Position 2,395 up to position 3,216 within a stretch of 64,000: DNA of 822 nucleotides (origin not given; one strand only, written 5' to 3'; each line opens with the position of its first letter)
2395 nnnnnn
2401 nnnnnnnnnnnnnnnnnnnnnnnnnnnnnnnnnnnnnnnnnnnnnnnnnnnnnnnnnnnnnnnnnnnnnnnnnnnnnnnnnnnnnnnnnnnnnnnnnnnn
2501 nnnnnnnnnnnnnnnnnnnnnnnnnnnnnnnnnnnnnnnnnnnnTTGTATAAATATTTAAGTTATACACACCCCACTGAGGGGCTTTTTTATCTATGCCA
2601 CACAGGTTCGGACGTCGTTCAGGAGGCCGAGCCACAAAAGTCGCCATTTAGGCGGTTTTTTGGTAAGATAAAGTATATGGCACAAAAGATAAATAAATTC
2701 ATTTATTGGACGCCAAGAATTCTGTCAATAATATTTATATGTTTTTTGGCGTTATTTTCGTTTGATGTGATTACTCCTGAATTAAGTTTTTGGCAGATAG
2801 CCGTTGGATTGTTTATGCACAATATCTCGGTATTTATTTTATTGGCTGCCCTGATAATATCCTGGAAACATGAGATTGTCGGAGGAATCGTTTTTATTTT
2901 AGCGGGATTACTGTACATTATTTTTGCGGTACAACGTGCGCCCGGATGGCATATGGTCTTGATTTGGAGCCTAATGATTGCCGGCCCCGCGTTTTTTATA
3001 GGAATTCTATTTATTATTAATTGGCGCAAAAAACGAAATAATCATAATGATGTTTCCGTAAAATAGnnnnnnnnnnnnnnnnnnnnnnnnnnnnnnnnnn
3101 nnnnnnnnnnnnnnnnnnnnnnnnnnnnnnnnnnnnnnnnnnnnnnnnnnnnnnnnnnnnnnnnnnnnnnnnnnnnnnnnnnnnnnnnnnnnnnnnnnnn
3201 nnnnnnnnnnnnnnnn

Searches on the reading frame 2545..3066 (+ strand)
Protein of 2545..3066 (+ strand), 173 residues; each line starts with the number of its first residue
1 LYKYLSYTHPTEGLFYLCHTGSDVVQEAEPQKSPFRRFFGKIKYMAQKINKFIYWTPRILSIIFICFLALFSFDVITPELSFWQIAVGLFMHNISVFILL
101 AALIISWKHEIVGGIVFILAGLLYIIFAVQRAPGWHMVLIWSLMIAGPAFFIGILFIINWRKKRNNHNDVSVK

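Call 74: search_protein_families(library=pfam, proteins=[window:2545-3066:+], max_evalue=0.0001)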
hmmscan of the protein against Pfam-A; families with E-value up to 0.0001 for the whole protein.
window:2545-3066:+ (173 aa): 1 family
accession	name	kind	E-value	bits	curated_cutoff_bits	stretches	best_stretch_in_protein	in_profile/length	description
PF24709.1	DUF7670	-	3.1e-31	108.6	29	1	47-166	2-116/118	Domain of unknown function (DUF7670)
